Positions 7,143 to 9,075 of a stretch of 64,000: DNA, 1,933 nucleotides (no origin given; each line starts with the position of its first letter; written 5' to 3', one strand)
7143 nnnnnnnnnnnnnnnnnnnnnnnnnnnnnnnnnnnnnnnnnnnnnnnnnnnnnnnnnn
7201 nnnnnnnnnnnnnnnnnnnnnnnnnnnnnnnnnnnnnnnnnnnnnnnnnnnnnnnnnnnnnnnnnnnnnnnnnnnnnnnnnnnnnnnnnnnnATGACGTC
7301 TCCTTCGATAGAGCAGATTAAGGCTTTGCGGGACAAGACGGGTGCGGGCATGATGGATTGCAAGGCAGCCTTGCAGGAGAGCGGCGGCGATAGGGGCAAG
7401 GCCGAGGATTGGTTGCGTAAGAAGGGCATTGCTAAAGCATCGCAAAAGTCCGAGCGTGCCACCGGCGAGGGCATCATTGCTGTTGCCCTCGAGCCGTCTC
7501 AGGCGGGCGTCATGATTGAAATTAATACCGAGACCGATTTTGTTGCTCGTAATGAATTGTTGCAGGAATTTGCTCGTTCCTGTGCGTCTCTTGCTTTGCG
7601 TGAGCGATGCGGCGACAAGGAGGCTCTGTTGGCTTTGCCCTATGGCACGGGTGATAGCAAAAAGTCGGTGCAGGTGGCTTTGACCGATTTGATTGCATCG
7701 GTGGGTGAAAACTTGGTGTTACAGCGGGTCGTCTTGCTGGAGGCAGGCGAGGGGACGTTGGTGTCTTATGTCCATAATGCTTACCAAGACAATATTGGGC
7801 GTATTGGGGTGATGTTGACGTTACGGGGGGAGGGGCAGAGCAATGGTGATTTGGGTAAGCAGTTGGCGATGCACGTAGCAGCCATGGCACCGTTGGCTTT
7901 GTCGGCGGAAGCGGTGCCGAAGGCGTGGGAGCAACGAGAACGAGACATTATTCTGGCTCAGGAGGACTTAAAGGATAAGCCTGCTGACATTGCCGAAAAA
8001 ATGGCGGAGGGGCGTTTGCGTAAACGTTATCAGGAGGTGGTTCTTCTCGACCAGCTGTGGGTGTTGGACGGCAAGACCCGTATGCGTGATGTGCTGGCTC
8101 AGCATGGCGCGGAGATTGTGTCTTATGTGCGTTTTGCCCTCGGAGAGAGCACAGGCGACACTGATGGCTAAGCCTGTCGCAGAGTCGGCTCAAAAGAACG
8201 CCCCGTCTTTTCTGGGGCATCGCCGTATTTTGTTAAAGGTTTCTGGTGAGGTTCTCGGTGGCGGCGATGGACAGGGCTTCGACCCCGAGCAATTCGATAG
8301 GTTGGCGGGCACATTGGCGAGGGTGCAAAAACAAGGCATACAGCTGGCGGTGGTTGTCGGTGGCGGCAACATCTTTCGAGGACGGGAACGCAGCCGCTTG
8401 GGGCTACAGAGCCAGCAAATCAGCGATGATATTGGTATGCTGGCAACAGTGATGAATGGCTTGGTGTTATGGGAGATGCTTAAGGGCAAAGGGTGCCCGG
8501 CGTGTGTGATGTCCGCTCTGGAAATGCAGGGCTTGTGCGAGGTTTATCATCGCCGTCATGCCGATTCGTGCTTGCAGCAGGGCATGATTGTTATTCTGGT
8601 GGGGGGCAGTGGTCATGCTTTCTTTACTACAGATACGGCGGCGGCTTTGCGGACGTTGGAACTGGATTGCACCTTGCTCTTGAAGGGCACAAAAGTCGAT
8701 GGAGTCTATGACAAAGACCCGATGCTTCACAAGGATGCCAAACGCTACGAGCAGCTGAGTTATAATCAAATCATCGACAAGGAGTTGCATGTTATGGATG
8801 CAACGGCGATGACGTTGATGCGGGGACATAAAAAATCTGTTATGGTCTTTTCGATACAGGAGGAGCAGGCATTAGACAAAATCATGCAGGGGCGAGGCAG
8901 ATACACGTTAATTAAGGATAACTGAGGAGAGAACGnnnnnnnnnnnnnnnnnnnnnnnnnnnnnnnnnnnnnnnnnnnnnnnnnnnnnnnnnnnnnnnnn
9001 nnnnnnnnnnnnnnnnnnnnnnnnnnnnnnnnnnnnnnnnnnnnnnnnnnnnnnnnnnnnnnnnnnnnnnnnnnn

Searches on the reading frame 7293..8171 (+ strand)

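Call 87: search_protein_families(library=pfam, proteins=[window:7293-8171:+], max_evalue=0.00001)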
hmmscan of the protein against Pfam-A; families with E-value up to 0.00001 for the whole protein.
window:7293-8171:+ (292 aa): 2 families
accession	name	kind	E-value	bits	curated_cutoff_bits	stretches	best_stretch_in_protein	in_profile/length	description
PF00889.24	EF_TS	-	6.6e-60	202.6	27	1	72-285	1-204/204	Elongation factor TS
PF25025.1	EF-Ts_N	-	3.5e-06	27.3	33.2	1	7-44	15-53/60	Elongation factor Ts, mitochondrial, N-terminal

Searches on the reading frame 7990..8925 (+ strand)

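Call 87: search_protein_families(library=pfam, proteins=[window:7990-8925:+], max_evalue=0.00001)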
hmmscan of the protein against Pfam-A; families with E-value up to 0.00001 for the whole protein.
window:7990-8925:+ (311 aa): 1 family
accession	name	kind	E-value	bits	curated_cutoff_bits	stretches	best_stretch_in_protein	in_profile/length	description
PF00696.33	AA_kinase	-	2.5e-32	112.9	24.9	1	79-288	2-234/234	Amino acid kinase family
